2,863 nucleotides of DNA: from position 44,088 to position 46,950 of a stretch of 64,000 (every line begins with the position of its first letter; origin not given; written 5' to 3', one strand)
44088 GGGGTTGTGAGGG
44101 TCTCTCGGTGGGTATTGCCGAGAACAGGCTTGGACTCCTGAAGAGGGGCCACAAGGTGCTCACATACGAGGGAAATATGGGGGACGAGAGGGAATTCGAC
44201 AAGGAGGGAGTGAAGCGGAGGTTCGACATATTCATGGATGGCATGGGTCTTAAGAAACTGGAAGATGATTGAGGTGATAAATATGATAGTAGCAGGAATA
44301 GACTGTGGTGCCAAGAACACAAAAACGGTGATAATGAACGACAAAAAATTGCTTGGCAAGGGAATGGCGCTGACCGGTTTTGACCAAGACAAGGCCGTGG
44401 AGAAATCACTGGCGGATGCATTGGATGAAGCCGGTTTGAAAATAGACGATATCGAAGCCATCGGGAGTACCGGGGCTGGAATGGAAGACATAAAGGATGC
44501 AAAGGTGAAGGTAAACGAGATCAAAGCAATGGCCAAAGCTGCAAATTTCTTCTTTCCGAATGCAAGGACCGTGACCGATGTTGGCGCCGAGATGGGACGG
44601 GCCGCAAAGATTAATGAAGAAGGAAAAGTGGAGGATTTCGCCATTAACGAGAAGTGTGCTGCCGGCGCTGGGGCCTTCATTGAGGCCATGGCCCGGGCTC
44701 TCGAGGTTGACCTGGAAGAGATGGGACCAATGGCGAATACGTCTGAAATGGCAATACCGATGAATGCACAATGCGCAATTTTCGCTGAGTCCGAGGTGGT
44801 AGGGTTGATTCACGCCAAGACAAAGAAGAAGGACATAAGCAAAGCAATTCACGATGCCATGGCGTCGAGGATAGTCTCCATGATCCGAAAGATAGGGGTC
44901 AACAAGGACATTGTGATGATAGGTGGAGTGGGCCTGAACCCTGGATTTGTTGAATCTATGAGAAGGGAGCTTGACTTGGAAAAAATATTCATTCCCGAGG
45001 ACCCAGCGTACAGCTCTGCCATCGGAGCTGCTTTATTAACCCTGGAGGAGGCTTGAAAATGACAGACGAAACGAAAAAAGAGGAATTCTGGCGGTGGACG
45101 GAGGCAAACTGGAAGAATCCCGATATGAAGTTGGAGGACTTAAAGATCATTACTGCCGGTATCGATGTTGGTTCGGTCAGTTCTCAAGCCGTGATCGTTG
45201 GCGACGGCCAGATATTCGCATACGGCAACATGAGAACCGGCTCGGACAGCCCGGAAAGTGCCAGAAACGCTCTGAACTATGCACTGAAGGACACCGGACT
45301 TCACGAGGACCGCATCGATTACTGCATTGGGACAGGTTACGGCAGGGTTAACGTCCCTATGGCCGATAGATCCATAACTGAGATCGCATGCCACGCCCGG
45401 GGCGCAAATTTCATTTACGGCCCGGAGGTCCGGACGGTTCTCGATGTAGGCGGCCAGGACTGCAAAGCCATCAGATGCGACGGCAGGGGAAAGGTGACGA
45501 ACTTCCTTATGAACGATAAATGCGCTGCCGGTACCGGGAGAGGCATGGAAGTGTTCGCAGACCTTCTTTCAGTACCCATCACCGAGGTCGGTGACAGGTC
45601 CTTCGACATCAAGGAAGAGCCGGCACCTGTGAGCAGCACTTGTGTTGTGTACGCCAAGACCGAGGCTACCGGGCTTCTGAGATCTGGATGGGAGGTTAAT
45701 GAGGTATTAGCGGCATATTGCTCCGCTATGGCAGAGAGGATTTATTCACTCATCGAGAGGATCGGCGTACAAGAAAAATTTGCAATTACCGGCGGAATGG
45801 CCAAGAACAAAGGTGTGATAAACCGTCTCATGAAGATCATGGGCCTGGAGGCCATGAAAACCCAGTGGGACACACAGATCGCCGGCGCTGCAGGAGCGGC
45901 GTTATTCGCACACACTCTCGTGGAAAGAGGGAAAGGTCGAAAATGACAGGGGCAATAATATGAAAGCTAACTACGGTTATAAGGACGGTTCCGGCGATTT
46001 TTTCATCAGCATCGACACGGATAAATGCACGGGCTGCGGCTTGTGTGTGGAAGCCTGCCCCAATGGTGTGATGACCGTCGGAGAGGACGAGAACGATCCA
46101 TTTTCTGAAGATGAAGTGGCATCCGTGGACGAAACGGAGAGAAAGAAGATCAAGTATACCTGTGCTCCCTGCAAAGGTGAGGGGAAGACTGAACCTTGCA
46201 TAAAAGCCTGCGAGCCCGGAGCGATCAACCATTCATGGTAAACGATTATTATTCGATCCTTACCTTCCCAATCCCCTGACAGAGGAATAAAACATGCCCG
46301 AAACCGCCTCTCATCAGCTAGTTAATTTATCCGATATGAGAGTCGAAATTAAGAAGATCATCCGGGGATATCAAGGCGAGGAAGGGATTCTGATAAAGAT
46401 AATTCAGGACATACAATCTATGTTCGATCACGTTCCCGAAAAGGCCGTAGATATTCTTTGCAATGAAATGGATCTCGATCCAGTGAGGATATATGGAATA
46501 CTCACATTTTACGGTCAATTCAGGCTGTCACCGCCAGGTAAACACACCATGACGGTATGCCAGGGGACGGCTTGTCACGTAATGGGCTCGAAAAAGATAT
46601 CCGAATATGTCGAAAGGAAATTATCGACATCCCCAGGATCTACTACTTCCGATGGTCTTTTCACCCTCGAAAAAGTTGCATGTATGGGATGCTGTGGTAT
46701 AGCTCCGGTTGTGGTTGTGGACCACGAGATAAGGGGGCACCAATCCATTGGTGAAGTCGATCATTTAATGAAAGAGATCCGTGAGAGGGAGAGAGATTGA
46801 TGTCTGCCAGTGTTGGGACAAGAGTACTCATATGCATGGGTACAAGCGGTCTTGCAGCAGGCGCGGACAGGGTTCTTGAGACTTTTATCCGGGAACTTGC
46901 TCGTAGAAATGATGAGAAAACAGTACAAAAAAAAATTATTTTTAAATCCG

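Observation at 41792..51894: Class-I benzoyl-CoA-reductase-like ATP-dependent module operonically joined to a NuoE/NuoF/NuoG-GltD flavin-FeS module in an archaeon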

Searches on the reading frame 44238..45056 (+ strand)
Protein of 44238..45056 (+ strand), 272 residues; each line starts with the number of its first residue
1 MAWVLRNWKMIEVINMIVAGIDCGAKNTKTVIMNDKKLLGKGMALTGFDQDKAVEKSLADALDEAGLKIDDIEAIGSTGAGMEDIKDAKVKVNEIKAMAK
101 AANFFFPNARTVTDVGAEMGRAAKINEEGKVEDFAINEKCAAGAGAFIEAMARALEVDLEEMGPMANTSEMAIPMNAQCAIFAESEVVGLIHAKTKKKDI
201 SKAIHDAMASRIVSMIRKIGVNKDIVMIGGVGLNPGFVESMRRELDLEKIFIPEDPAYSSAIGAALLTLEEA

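Call 4: search_protein_families(library=pfam, proteins=[window:44238-45056:+], max_evalue=0.01)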
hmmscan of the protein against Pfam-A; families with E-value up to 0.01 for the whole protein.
window:44238-45056:+ (272 aa): 5 families
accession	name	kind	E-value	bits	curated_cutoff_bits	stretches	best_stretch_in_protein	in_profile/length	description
PF01869.26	BcrAD_BadFG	-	9.9e-43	147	31.5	1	20-267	2-270/271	BadF/BadG/BcrA/BcrD ATPase family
PF00814.31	TsaD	-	0.001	19.3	24.8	0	90-259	85-255/264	tRNA N6-adenosine threonylcarbamoyltransferase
PF22521.2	HypF_C_2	-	0.0026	18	27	1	185-249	154-221/241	Carbamoyltransferase, Kae1-like Domain, second subdomain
PF00370.27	FGGY_N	-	0.0029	17.7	28.8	0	18-37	2-21/245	FGGY family of carbohydrate kinases, N-terminal domain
PF01968.24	Hydantoinase_A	-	0.0063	16.2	22.9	0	172-266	187-284/291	Hydantoinase/oxoprolinase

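Call 5: search_protein_families(library=ncbifam, proteins=[window:44238-45056:+], max_evalue=0.001)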
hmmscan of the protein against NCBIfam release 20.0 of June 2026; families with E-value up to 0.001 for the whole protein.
window:44238-45056:+ (272 aa): 6 families
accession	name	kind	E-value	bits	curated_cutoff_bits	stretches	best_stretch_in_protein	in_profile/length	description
TIGR00241.1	CoA_E_activ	domain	5.5e-61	206.2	125.4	1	18-267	2-248/248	acyl-CoA dehydratase activase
TIGR03192.1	benz_CoA_bzdQ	equivalog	2e-40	139.1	380.2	1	7-267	26-285/293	benzoyl-CoA reductase, bzd-type, subunit Q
TIGR02261.1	benz_CoA_red_D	equivalog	1.4e-35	122.7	312.85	1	17-266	2-260/262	benzoyl-CoA reductase subunit D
TIGR03286.1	methan_mark_15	hypoth_equivalog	2.3e-34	119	455.75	1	16-268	144-401/404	methanogenesis marker 15 protein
TIGR02259.1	benz_CoA_red_A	equivalog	4.7e-29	101.4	578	1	61-265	218-429/432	benzoyl-CoA reductase subunit A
NF009842.0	PRK13317.1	equivalog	1.1e-06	28.3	234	0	163-268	163-272/277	type II pantothenate kinase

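Call 47: search_solved_structures(query=window:44238-45056:+, show_alignments=1)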
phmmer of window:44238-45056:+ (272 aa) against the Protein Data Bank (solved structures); distinct sequences matched with E-value up to 0.001: 5.
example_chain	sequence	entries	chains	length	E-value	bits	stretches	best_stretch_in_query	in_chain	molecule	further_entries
4eht_A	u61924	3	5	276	1.2e-48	168.9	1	18-272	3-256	Activator of 2-hydroxyisocaproyl-CoA dehydratase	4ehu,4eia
9gai_D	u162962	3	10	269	5.6e-44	153.7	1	19-270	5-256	3-methylbenzoyl-CoA reductase alpha subunit MbdQ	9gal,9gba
1hux_A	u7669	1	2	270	7.6e-39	136.9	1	17-270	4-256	ACTIVATOR OF (R)-2-HYDROXYGLUTARYL-COA DEHYDRATASE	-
9gai_C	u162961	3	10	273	4e-31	111.6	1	18-267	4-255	3-methylbenzoyl-CoA reductase delta subunit MbdP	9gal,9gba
7yyl_E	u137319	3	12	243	5.4e-28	101.3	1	18-270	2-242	Putative CoA-substrate-specific enzyme activase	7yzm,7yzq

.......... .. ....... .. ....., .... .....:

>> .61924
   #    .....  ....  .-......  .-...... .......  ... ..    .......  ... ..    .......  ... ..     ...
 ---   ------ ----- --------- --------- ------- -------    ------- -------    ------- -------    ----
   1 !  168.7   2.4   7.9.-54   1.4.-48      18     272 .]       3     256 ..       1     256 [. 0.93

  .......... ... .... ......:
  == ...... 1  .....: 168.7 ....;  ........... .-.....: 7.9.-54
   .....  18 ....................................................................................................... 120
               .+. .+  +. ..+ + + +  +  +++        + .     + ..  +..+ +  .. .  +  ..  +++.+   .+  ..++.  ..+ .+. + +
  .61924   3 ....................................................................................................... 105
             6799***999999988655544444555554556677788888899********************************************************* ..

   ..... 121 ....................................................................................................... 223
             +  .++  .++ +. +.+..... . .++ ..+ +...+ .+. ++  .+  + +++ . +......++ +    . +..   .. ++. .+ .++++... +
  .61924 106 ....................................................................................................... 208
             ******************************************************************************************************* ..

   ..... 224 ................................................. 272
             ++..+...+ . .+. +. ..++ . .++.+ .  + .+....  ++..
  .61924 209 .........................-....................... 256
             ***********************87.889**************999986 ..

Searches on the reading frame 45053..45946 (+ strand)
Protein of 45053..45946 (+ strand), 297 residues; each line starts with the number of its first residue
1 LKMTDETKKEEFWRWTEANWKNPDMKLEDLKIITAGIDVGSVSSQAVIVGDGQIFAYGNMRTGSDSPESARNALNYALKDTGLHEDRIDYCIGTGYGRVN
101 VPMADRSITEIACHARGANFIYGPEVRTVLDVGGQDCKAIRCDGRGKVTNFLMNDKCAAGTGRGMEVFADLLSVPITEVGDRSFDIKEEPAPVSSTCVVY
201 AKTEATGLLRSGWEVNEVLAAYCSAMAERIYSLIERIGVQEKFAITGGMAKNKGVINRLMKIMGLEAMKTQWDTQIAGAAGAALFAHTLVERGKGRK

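Call 4: search_protein_families(library=pfam, proteins=[window:45053-45946:+], max_evalue=0.01)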
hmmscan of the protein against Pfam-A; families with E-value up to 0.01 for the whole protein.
window:45053-45946:+ (297 aa): 1 family
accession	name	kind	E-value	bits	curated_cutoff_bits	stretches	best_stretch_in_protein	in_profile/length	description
PF01869.26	BcrAD_BadFG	-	7e-53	180.3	31.5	1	36-286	2-271/271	BadF/BadG/BcrA/BcrD ATPase family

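Call 5: search_protein_families(library=ncbifam, proteins=[window:45053-45946:+], max_evalue=0.001)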
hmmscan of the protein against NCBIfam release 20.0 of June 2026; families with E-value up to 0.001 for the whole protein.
window:45053-45946:+ (297 aa): 5 families
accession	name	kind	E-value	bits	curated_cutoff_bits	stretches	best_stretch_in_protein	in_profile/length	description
TIGR03192.1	benz_CoA_bzdQ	equivalog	6.4e-126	419.7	380.2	1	7-291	7-291/293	benzoyl-CoA reductase, bzd-type, subunit Q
TIGR00241.1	CoA_E_activ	domain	2.1e-64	217.4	125.4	1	33-284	1-247/248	acyl-CoA dehydratase activase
TIGR02259.1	benz_CoA_red_A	equivalog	3.3e-41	141.4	578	1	89-285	231-431/432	benzoyl-CoA reductase subunit A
TIGR03286.1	methan_mark_15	hypoth_equivalog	4.6e-35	121.4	455.75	1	32-287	144-402/404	methanogenesis marker 15 protein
TIGR02261.1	benz_CoA_red_D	equivalog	1.2e-32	113.2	312.85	1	33-285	2-261/262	benzoyl-CoA reductase subunit D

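Call 48: search_solved_structures(query=window:45053-45946:+, show_alignments=1)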
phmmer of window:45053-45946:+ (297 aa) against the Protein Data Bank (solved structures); distinct sequences matched with E-value up to 0.001: 5.
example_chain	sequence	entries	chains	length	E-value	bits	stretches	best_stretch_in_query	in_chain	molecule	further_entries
9gai_D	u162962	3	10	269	6.5e-59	202.8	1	34-293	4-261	3-methylbenzoyl-CoA reductase alpha subunit MbdQ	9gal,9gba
4eht_A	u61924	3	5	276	3.8e-57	197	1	33-288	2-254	Activator of 2-hydroxyisocaproyl-CoA dehydratase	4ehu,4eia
1hux_A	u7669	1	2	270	2.9e-49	171.1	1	31-288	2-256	ACTIVATOR OF (R)-2-HYDROXYGLUTARYL-COA DEHYDRATASE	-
7yyl_E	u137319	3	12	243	6e-39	137.3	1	35-287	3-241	Putative CoA-substrate-specific enzyme activase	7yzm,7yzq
9gai_C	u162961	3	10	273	1.8e-35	125.9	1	32-295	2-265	3-methylbenzoyl-CoA reductase delta subunit MbdP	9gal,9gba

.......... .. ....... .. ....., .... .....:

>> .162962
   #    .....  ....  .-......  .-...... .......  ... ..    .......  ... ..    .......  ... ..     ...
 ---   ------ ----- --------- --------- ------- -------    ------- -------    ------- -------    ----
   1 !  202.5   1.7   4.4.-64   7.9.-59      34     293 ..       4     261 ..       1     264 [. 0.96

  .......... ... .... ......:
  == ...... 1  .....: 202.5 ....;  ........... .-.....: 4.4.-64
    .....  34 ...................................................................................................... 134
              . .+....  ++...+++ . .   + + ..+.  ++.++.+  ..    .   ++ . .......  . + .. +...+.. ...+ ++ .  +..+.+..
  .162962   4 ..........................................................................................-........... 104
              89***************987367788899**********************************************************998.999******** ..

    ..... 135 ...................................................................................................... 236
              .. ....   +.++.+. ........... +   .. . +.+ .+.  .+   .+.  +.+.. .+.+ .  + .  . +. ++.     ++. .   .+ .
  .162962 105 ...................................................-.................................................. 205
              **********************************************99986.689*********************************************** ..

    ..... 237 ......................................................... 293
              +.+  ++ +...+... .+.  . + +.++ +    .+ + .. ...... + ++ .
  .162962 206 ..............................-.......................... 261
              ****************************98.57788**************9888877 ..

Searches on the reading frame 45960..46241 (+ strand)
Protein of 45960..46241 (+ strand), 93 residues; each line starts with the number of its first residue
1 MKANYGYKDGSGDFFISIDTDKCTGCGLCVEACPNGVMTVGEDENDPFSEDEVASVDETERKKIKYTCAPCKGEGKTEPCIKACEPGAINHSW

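Call 4: search_protein_families(library=pfam, proteins=[window:45960-46241:+], max_evalue=0.01)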
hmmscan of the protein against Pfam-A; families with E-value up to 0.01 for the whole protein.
window:45960-46241:+ (93 aa): 14 families
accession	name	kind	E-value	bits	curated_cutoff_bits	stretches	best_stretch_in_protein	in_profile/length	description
PF00037.32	Fer4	-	2.6e-10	40.1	21.1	1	17-38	2-23/24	4Fe-4S binding domain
PF12837.12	Fer4_6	-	1.4e-08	34.7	25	1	15-37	1-23/24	4Fe-4S binding domain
PF12797.12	Fer4_2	-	4.8e-08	32.9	24.5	1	16-34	3-21/22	4Fe-4S binding domain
PF12838.12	Fer4_7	-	7.5e-07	30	27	1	22-88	1-52/52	4Fe-4S dicluster domain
PF13187.11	Fer4_9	-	1.2e-06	28.9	27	1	22-89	1-52/52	4Fe-4S dicluster domain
PF13237.11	Fer4_10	-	1.5e-06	28.5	25.5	1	16-84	2-52/53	4Fe-4S dicluster domain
PF13459.11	Fer4_15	-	2.3e-06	28.7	22.4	1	16-74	1-62/66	4Fe-4S single cluster domain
PF13183.11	Fer4_8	-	5.5e-06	27.3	27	2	20-37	51-68/68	4Fe-4S dicluster domain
PF14697.11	Fer4_21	-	7.6e-06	26.4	35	1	15-37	33-56/59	4Fe-4S dicluster domain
PF12800.12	Fer4_4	-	5.3e-05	23.7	24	1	20-36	1-17/17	4Fe-4S binding domain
PF13484.11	Fer4_16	-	0.00037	21.6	30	0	22-72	1-48/66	4Fe-4S double cluster binding domain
PF12798.12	Fer4_3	-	0.00049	21.2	27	1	23-36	1-14/15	4Fe-4S binding domain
PF25160.1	LdpA_Fe-S-bd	-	0.00076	19.7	27.6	1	18-38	23-43/49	LdpA Fe-S cluster-binding domain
PF13534.11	Fer4_17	-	0.0064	17.5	22.2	1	20-37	43-60/61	4Fe-4S dicluster domain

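Call 5: search_protein_families(library=ncbifam, proteins=[window:45960-46241:+], max_evalue=0.001)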
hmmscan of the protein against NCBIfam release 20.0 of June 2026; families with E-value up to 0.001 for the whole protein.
window:45960-46241:+ (93 aa): 32 families (the best 25 are shown)
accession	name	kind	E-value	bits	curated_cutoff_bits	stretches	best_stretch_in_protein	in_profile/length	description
NF005506.0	PRK07118.1-5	equivalog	4.2e-09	36.2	388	1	15-89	164-233/279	Fe-S cluster domain-containing protein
NF005503.0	PRK07118.1-2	equivalog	1.1e-07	31.5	252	1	15-90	161-230/292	RnfABCDGE type electron transport complex subunit B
NF041836.1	rnfB_Methano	equivalog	1.7e-07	30.9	445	1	13-90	163-234/265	Rnf electron transport complex subunit RnfB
TIGR02936.1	fdxN_nitrog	equivalog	2.3e-07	30.8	80.55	1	13-89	13-87/91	ferredoxin III, nif-specific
NF007658.0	PRK10330.1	equivalog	3.6e-07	29.8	260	1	15-89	81-152/181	electron transport protein HydN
NF005505.0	PRK07118.1-4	equivalog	5.8e-07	29.3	378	1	13-90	163-234/265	Fe-S cluster domain-containing protein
NF009408.0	PRK12769.1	equivalog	5.8e-06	24.7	1003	1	16-88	80-141/659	formate-dependent uric acid utilization protein AegA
TIGR01971.1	NuoI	subfamily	1.2e-05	24.9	113.05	1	16-43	76-103/121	NADH-quinone oxidoreductase, chain I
NF006221.0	PRK08348.1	subfamily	1.7e-05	24.6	124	1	16-91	39-94/136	NADH-plastoquinone oxidoreductase subunit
NF007205.0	PRK09626.1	equivalog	2.9e-05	24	93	1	16-46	12-42/105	2-oxoglutarate-acceptor oxidoreductase subunit OorD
NF042987.1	OGOR_delta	exception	3.3e-05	24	125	1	15-42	25-52/89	2-oxoglutarate ferredoxin oxidoreductase subunit delta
TIGR02179.1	PorD_KorD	subfamily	4e-05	23.6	60.05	1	15-39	49-73/78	2-oxoacid:acceptor oxidoreductase, delta subunit, pyruvate/2-ketoisovalerate family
NF007202.0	PRK09623.1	equivalog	4.4e-05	23.7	166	1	13-44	73-104/105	3-methyl-2-oxobutanoate dehydrogenase subunit delta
NF005504.0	PRK07118.1-3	equivalog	4.4e-05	23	437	1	17-90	167-237/293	Fe-S cluster domain-containing protein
NF040684.1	PorD_Arch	equivalog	8.9e-05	22.5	120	1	13-39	54-80/85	pyruvate synthase subunit PorD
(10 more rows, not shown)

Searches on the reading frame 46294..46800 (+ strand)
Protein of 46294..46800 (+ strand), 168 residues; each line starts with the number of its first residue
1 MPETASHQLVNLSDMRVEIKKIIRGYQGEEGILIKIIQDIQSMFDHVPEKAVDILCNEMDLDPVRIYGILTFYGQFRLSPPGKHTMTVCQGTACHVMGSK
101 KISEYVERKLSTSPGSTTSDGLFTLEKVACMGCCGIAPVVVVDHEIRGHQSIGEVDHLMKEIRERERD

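Call 4: search_protein_families(library=pfam, proteins=[window:46294-46800:+], max_evalue=0.01)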
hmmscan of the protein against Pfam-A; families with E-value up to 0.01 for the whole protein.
window:46294-46800:+ (168 aa): 1 family
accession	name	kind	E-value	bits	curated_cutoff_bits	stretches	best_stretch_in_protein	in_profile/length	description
PF01257.25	2Fe-2S_thioredx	-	1.2e-42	145.7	24.8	1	19-162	1-144/145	Thioredoxin-like [2Fe-2S] ferredoxin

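Call 5: search_protein_families(library=ncbifam, proteins=[window:46294-46800:+], max_evalue=0.001)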
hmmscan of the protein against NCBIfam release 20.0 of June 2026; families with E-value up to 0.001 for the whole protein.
window:46294-46800:+ (168 aa): 9 families
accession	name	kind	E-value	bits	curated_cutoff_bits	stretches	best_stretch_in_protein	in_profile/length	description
NF005747.0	PRK07571.1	equivalog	1.7e-37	128.8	224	1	16-165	21-171/173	bidirectional hydrogenase complex protein HoxE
NF004638.0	PRK05988.1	equivalog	1.9e-37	128.5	198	1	14-163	9-158/159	formate dehydrogenase subunit gamma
NF005722.0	PRK07539.1-2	equivalog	2.8e-36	125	141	1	14-161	8-155/157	NADH-quinone oxidoreductase subunit NuoE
TIGR01958.1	nuoE_fam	subfamily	1.6e-30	106.2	142.4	1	19-161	2-146/148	NADH-quinone oxidoreductase subunit NuoE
NF005721.0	PRK07539.1-1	equivalog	4e-26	91.9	308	1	14-166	29-181/292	NADH-quinone oxidoreductase subunit NuoE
NF005725.0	PRK07539.1-5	equivalog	9.7e-26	90.5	220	1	18-163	24-172/174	NADH-quinone oxidoreductase subunit NuoE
NF005723.0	PRK07539.1-3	equivalog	9.3e-25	87.3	226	1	46-163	39-157/158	NADH-quinone oxidoreductase subunit NuoE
NF005724.0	PRK07539.1-4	equivalog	9.3e-20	71.5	280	1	13-144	24-154/240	NADH-quinone oxidoreductase subunit NuoE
NF009040.0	PRK12373.1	equivalog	2.4e-15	57.2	514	1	32-143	38-150/400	NADH-quinone oxidoreductase subunit E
